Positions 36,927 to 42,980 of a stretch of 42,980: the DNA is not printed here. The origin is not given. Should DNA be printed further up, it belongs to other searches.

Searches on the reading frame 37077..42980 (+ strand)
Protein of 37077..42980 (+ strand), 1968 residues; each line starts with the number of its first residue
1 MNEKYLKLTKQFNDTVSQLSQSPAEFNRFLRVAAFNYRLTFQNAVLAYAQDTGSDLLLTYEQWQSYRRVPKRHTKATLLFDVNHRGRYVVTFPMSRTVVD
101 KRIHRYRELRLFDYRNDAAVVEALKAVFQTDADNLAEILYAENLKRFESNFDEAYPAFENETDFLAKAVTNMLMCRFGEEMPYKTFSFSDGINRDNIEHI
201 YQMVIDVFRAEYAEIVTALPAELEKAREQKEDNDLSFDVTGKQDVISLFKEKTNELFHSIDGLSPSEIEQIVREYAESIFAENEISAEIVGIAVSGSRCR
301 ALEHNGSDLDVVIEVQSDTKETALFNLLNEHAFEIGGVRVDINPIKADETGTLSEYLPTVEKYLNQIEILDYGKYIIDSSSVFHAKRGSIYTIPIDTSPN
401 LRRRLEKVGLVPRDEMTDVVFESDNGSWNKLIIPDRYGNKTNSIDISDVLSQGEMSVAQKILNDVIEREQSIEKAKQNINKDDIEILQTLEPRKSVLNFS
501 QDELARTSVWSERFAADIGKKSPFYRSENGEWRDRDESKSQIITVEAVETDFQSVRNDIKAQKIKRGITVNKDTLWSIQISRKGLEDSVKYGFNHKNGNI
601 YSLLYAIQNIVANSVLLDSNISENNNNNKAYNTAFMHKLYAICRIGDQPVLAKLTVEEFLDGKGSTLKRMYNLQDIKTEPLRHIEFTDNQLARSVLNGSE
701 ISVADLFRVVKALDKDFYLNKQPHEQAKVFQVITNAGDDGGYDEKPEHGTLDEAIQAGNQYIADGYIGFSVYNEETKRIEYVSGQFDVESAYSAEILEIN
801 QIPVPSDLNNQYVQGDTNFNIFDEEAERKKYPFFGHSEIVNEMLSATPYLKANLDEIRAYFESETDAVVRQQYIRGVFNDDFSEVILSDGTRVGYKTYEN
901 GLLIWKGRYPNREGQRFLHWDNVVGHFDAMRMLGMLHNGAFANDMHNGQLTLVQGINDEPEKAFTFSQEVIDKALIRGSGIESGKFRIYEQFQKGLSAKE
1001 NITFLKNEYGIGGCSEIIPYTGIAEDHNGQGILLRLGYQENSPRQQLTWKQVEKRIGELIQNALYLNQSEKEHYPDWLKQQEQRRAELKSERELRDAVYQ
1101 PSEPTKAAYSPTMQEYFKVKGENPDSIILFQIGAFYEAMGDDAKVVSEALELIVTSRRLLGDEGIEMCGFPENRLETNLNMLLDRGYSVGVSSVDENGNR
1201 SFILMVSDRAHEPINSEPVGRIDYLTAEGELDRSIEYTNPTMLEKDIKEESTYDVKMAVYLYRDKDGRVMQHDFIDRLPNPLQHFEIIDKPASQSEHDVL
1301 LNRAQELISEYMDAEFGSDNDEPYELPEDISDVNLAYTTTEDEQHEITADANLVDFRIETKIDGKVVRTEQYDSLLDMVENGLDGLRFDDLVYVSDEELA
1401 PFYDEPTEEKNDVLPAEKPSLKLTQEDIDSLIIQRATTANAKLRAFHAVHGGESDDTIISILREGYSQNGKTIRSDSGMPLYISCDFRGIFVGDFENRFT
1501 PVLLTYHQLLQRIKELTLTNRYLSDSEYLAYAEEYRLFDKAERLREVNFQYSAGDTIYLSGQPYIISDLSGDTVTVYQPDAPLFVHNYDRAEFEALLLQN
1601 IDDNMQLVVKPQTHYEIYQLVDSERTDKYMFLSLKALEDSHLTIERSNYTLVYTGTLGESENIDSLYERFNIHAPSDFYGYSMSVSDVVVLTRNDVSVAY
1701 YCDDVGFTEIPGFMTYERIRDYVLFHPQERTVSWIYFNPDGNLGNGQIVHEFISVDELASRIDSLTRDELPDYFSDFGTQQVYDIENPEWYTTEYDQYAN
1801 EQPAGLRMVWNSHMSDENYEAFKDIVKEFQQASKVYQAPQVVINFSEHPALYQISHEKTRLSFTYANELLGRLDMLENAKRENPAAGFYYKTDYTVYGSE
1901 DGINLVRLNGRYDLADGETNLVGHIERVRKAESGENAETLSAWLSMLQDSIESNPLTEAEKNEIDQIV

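Call 89: search_protein_families(library=pfam, proteins=[window:37077-42980:+], max_evalue=0.001)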
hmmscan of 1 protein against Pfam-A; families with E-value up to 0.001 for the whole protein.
window:37077-42980:+ (1968 aa): 4 families
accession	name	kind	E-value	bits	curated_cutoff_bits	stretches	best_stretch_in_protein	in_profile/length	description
PF14191.11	YodL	-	1.9e-26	93.4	24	1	1615-1713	2-98/98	YodL-like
PF01624.25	MutS_I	-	8.4e-20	71.5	20.6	1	1111-1193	2-84/113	MutS domain I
PF18840.6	LPD25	-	2.9e-15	57.1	27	1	1838-1930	5-89/97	Large polyvalent protein associated domain 25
PF18798.6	LPD3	-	7e-12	46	27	1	562-663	16-111/114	Large polyvalent protein-associated domain 3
